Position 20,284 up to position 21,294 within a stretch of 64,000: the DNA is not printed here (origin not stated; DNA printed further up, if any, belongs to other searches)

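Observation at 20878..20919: UPRT-family gene lacking the PRPP-binding aspartate (possibly inactive or a repurposed paralogue)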

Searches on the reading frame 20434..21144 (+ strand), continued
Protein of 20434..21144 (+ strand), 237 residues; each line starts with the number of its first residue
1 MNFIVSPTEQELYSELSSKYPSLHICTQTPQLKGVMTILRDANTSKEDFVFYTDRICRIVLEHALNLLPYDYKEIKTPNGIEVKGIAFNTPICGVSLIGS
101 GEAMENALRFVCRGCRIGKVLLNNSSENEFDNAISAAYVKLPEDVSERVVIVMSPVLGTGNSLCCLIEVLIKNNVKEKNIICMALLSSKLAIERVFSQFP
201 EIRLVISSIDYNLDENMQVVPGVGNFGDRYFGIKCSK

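Call 36: find_encoding_contigs(protein=P0004, flank=3000, max_places=1)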
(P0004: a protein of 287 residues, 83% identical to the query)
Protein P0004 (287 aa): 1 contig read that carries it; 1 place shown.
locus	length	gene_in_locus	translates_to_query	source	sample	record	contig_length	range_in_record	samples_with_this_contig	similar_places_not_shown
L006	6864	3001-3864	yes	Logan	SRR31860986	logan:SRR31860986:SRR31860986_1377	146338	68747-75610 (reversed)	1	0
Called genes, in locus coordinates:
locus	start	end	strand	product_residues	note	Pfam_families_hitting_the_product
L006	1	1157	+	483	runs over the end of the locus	-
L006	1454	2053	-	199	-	-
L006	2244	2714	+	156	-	PF13774:Longin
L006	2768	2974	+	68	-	PF00957:Synaptobrevin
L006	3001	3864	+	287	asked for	PF14681:UPRTase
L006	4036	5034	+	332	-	PF00226:DnaJ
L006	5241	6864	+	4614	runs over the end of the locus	PF00632:HECT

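Call 40: search_protein_representatives(protein=window:20434-21144:+)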
Query: 237 residues. Proteins with E-value up to 0.001 (for the whole library): 3698; up to 1e-10: 1108; up to 1e-30: 128. The best 150 are listed.
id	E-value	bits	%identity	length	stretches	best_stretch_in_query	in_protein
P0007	1.7e-85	302.4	61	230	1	8-232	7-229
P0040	1.9e-60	220.5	45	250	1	5-232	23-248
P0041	1.2e-53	198.2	42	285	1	14-233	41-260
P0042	6.5e-52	192.5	42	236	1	15-233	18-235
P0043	8.5e-52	192.2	43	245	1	19-233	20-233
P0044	8.4e-51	188.9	46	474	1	15-231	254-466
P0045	9.0e-51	188.8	44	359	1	15-233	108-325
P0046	1.0e-50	188.7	43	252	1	21-232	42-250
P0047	1.0e-49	185.4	43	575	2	15-126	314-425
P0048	1.7e-48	181.3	45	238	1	37-231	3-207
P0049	5.7e-48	179.6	42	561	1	15-233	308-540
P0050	5.7e-48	179.6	45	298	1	11-233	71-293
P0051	1.6e-47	178.2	43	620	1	16-232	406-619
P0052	3.5e-47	177.1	39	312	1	14-232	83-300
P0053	5.5e-47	176.4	39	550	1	22-233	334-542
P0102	7.7e-37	143.2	33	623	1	22-233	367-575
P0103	1.3e-36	142.5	33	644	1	22-233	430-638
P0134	5.7e-33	130.6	35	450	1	20-233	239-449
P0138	9.9e-33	129.8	31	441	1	9-235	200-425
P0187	1.2e-28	116.4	36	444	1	15-233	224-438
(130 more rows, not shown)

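Call 41: predict_structure(alignment_id=A2)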
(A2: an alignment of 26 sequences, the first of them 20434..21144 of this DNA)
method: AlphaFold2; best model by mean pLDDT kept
length: 237 residues; sequences in the alignment: 26
mean_pLDDT: 89.8   pTM: 0.87
mean pLDDT of the five models: 89.8, 89.2, 88.4, 87.6, 87.4
residues with pLDDT >= 90: 172; 70-90: 47; 50-70: 8; < 50: 10
segments of 3 or more residues with pLDDT < 50: 127-131, 235-237
pLDDT, mean of each block of 10 residues (from residue 1): 68 94 94 93 94 94 95 96 92 92 91 92 64 81 97 94 96 98 96 98 96 85 87 58
secondary structure, 60 per line:
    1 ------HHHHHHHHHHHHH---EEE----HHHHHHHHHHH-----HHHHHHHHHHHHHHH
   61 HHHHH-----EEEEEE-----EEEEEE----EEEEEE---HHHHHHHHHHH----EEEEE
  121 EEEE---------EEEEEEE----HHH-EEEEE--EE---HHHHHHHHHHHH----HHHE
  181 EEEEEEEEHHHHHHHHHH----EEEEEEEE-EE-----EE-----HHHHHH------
elements in order: H7-19 E23-25 H30-40 H46-65 E71-76 E82-87 E92-97 H101-111 E116-124 E134-140 E149-153 H161-172 E180-188 H189-198 E203-210 H226-231

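Call 45: list_cluster_members(proteins=[P0187, P0103, P0134, P0102, P0138, P0040, P0053, P0044])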
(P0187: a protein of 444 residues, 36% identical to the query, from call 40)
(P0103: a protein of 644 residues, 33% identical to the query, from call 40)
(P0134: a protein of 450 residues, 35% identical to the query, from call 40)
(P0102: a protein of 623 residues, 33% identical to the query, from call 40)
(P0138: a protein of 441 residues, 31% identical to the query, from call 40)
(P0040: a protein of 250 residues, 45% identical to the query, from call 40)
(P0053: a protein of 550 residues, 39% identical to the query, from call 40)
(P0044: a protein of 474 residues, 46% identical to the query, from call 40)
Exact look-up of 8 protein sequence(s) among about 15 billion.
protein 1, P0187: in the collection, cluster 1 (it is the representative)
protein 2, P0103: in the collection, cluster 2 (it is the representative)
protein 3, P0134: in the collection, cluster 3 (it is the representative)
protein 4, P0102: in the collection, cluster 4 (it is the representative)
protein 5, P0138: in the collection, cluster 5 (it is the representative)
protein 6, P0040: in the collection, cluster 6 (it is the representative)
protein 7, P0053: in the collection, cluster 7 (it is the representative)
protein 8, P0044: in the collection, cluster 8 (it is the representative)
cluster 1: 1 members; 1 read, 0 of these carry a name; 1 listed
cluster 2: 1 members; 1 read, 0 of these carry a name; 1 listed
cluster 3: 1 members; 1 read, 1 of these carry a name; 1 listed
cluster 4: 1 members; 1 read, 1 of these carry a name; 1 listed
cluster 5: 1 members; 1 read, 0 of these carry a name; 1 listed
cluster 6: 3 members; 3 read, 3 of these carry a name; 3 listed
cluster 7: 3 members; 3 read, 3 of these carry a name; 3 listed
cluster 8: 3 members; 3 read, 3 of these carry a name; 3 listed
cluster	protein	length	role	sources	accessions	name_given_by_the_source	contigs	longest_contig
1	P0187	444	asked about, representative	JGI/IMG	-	-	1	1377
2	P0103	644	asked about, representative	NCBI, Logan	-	-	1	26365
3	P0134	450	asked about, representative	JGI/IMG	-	uridine kinase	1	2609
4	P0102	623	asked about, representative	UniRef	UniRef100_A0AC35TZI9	Uridine kinase n=1 Tax=Rhabditophanes sp. KR3021 TaxID=114890 RepID=A0AC35TZI9_9BILA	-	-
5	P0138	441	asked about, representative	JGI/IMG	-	-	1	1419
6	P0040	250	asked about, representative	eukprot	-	GHVS01007161.1.p1 GENE.GHVS01007161.1~~GHVS01007161.1.p1 ORF type:complete len:251 ...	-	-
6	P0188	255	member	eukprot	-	GHVS01007164.1.p1 GENE.GHVS01007164.1~~GHVS01007164.1.p1 ORF type:complete len:256 ...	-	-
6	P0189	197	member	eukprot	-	GHVS01073839.1.p1 GENE.GHVS01073839.1~~GHVS01073839.1.p1 ORF type:complete len:198 ...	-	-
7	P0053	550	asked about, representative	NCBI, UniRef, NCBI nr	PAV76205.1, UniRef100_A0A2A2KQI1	hypothetical protein WR25_21345 [Diploscapter pachys] | Uridine kinase n=1 Tax=Diploscapter pachys TaxID=2018661 RepID=A0A2A2KQI1_9BILA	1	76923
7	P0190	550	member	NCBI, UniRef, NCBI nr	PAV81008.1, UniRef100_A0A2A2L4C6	hypothetical protein WR25_06930 isoform A [Diploscapter pachys] | Uridine kinase n=1 Tax=Diploscapter pachys TaxID=2018661 RepID=A0A2A2L4C6_9BILA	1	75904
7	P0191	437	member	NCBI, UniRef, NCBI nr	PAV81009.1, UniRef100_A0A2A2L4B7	hypothetical protein WR25_06930 isoform B [Diploscapter pachys] | Uridine kinase n=1 Tax=Diploscapter pachys TaxID=2018661 RepID=A0A2A2L4B7_9BILA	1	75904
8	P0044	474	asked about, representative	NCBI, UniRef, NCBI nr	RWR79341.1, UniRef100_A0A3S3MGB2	uridine kinase-like protein 3 isoform X1 [Cinnamomum micranthum f. kanehirae] | Uridine kinase n=1 Tax=Cinnamomum micranthum f. kanehirae TaxID=337451 ...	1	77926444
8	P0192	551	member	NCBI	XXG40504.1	hypothetical protein AAC387_Pa01g1204 [Persea americana]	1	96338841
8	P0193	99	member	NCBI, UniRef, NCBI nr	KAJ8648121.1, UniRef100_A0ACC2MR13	hypothetical protein MRB53_001144 [Persea americana] | Uncharacterized protein n=1 Tax=Persea americana TaxID=3435 RepID=A0ACC2MR13_PERAE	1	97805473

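Call 48: find_homologous_proteins(query=P0187, max_evalue=1e-20)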
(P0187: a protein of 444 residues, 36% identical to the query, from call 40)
Query P0187 (444 aa): 4 proteins with E <= 1e-20 among 6752 candidates.
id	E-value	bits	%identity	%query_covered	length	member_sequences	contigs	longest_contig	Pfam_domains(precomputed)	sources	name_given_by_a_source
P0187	1.3e-292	988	100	100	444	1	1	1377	PF14681.13,PF00485.25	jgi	-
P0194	1.9e-60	223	33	96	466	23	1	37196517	PF14681.13,PF01121.27,PF00485.25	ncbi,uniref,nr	ncbi:uridine kinase-like protein 5 [Cynara cardunculus var. scolymus]|uniref:uridine kinase-like pro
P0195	9.2e-48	181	30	86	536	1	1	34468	PF14681.13,PF00485.25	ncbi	ncbi:uridine kinase-like protein 5 [Tanacetum coccineum]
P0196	3.0e-29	120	25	95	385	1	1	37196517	PF14681.13,PF00485.25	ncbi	ncbi:Phosphoribulokinase/uridine kinase, partial [Cynara cardunculus var. scolymus]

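Call 49: fold_search(model_id=the predicted structure, library=pdb)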
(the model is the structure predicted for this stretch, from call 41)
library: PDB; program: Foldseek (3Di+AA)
matches with E <= 10: 1101; with E <= 0.001: 172
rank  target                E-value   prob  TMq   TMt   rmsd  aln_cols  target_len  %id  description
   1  1jlr_A                1.0e-28  1.00  0.93  0.94   1.3       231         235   42  STRUCTURE OF THE URACIL PHOSPHORIBOSYLTRANSFERASE GTP COMPLEX 2 MUTANT C128V (released 2002-01-10)
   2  1jls_C                2.5e-28  1.00  0.91  0.96   1.2       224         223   43  STRUCTURE OF THE URACIL PHOSPHORIBOSYLTRANSFERASE URACIL/CPR 2 MUTANT C128V (released 2002-01-16)
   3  1upu_A                4.5e-28  1.00  0.91  0.96   1.3       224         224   43  STRUCTURE OF THE URACIL PHOSPHORIBOSYLTRANSFERASE, MUTANT C128V, BOUND TO PRODUCT URIDINE-1-MONOPHOSPHATE (UMP) (released 1999-05-11)
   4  1jls_A                3.1e-27  1.00  0.90  0.97   1.0       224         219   43  STRUCTURE OF THE URACIL PHOSPHORIBOSYLTRANSFERASE URACIL/CPR 2 MUTANT C128V (released 2002-01-16)
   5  7rh8                  4.2e-26  1.00  0.84  0.93   1.7       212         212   42  Crystal structure of Fur1p from Candida albicans, in complex with UTP (released 2021-07-28)
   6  3dmp_C                8.2e-20  1.00  0.76  0.84   3.2       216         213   26  2.6 A crystal structure of uracil phosphoribosyltransferase from Burkholderia pseudomallei (released 2008-07-15)
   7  1v9s_B                5.5e-19  1.00  0.77  0.87   2.5       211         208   23  Crystal structure of TT0130 protein from Thermus thermophilus HB8 (released 2005-03-29)
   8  1i5e_A                9.3e-19  1.00  0.79  0.89   2.0       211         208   26  CRYSTAL STRUCTURE OF BACILLUS CALDOLYTICUS URACIL PHOSPHORIBOSYLTRANSFERASE WITH BOUND UMP (released 2002-06-05)
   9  3dmp_A                1.2e-18  1.00  0.76  0.84   3.2       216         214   25  2.6 A crystal structure of uracil phosphoribosyltransferase from Burkholderia pseudomallei (released 2008-07-15)
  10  6wn8_A                2.0e-18  1.00  0.77  0.86   2.7       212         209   23  2.70 Angstrom Resolution Crystal Structure of Uracil Phosphoribosyl Transferase from Klebsiella pneumoniae (released 2020-05-06)
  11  1xtt_B                2.7e-18  1.00  0.79  0.89   2.4       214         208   26  Sulfolobus solfataricus uracil phosphoribosyltransferase in complex with uridine 5'-monophosphate (UMP) (released 2005-02-08)
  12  1o5o_A                2.9e-18  1.00  0.79  0.89   2.3       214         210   25  Crystal structure of Uracil phosphoribosyltransferase (TM0721) from Thermotoga maritima at 2.30 A resolution (released 2003-10-14)
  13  6wn8_D                5.2e-18  1.00  0.77  0.88   2.4       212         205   22  2.70 Angstrom Resolution Crystal Structure of Uracil Phosphoribosyl Transferase from Klebsiella pneumoniae (released 2020-05-06)
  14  6wn8_C                5.8e-18  1.00  0.77  0.86   2.6       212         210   23  2.70 Angstrom Resolution Crystal Structure of Uracil Phosphoribosyl Transferase from Klebsiella pneumoniae (released 2020-05-06)
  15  6wn8_B                7.8e-18  1.00  0.79  0.90   2.2       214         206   22  2.70 Angstrom Resolution Crystal Structure of Uracil Phosphoribosyl Transferase from Klebsiella pneumoniae (released 2020-05-06)
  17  1v9s_A                1.1e-17  1.00  0.75  0.89   2.3       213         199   23  Crystal structure of TT0130 protein from Thermus thermophilus HB8 (released 2005-03-29)
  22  1v9s_D                3.6e-16  1.00  0.74  0.88   2.8       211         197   22  Crystal structure of TT0130 protein from Thermus thermophilus HB8 (released 2005-03-29)
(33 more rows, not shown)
